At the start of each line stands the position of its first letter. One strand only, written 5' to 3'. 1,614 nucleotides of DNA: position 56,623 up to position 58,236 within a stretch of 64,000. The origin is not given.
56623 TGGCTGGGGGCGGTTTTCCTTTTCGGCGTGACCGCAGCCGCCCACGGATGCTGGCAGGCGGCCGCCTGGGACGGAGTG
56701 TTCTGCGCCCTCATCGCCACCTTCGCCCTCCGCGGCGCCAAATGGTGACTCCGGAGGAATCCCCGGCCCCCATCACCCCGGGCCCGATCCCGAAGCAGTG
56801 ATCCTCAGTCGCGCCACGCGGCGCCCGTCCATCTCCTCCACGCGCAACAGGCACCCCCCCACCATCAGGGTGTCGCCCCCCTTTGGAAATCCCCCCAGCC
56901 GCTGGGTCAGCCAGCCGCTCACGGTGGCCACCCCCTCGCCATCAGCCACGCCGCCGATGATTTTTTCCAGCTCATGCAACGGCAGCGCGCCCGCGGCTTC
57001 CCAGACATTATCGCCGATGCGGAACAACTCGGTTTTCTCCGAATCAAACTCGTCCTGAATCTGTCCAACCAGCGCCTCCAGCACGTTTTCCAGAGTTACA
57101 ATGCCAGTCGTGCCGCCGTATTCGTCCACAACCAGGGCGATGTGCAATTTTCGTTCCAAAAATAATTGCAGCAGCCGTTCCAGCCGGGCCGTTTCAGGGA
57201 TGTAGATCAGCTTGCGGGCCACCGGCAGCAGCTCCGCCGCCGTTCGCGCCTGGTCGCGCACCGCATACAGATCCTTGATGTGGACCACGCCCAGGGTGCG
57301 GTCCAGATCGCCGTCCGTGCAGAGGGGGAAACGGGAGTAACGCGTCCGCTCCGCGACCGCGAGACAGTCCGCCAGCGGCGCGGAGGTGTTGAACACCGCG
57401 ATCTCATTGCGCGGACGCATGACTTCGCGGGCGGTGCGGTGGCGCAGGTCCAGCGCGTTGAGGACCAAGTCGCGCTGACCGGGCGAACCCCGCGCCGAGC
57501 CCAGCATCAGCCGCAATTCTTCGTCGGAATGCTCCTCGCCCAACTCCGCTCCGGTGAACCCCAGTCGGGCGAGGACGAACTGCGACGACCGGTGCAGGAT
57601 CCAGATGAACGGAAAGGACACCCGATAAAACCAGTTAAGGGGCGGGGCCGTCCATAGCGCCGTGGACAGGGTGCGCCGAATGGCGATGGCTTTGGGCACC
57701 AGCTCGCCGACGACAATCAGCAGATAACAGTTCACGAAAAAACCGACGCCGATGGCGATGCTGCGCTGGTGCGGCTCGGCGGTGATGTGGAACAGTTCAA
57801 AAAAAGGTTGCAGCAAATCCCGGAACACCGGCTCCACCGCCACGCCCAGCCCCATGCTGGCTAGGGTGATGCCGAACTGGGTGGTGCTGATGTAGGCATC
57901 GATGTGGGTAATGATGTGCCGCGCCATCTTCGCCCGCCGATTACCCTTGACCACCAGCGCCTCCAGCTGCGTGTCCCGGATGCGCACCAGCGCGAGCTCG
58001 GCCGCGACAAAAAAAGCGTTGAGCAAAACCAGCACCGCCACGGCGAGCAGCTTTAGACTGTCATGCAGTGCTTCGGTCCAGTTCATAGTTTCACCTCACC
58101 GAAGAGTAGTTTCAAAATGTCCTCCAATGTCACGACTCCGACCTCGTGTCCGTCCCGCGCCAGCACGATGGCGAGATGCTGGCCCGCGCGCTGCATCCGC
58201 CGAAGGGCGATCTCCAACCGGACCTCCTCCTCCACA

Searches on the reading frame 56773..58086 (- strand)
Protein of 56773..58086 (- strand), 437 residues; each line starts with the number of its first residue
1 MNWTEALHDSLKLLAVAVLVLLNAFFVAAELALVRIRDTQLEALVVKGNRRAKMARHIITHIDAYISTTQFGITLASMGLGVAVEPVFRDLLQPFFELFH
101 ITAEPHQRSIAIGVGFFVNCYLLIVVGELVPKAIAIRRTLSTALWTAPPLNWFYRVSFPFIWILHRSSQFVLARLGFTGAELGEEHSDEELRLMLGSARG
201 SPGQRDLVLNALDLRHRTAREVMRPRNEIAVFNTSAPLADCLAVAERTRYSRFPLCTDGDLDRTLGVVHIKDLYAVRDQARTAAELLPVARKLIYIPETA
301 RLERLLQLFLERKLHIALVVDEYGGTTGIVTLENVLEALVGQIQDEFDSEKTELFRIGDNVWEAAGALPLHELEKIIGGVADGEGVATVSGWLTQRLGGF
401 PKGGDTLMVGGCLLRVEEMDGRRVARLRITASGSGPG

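Call 57: find_encoding_contigs(protein=window:56773-58086:-, flank=10000, max_places=10)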
Protein window:56773-58086:- (437 aa): 17 contigs read that carry it; 8 places shown.
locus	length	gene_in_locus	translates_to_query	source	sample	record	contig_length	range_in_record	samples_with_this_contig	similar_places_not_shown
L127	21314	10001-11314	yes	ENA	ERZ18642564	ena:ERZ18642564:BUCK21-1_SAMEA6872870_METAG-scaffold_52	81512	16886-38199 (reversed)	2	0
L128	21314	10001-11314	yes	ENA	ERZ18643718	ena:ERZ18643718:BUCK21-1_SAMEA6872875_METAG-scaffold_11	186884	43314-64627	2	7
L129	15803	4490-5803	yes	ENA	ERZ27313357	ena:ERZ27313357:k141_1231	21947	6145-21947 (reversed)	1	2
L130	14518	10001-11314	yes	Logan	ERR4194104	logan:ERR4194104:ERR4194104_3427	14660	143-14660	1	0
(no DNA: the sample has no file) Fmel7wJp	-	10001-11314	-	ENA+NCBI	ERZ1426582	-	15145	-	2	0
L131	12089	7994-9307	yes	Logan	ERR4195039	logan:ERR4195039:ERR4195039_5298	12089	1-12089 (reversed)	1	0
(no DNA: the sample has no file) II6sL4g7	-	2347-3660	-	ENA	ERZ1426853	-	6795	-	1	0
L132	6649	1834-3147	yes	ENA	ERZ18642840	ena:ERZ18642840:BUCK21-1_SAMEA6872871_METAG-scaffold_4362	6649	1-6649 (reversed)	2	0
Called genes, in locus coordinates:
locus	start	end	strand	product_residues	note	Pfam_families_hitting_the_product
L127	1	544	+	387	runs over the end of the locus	PF04443:LuxE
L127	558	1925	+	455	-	PF05893:LuxC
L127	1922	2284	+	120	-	PF01242:PTPS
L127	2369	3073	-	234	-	PF00081:Sod_Fe_N, PF02777:Sod_Fe_C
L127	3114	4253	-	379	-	PF00266:Aminotran_5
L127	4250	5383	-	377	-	PF00730:HhH-GPD, PF00633:HHH (weak), PF14815:NUDIX_4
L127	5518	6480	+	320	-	PF11858:DUF3378 (weak), PF01351:RNase_HII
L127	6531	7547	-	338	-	PF08240:ADH_N, PF00107:ADH_zinc_N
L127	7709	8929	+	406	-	PF01595:CNNM, PF00571:CBS (weak), PF03471:CorC_HlyC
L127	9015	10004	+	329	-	PF01595:CNNM, PF00571:CBS (weak)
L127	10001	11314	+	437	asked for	PF01595:CNNM, PF00571:CBS, PF03471:CorC_HlyC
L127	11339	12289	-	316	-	PF04240:Caroten_synth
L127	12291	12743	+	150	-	-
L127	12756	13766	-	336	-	PF01699:Na_Ca_ex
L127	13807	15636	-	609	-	PF04551:GcpE, PF26540:GcpE_C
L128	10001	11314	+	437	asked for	PF01595:CNNM, PF00571:CBS, PF03471:CorC_HlyC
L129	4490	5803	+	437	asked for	PF01595:CNNM, PF00571:CBS, PF03471:CorC_HlyC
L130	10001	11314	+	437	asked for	PF01595:CNNM, PF00571:CBS, PF03471:CorC_HlyC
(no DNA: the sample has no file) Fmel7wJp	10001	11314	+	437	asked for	PF01595:CNNM, PF00571:CBS, PF03471:CorC_HlyC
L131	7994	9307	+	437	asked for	PF01595:CNNM, PF00571:CBS, PF03471:CorC_HlyC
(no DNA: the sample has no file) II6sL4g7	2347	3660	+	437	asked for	PF01595:CNNM, PF00571:CBS, PF03471:CorC_HlyC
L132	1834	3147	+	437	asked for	PF01595:CNNM, PF00571:CBS, PF03471:CorC_HlyC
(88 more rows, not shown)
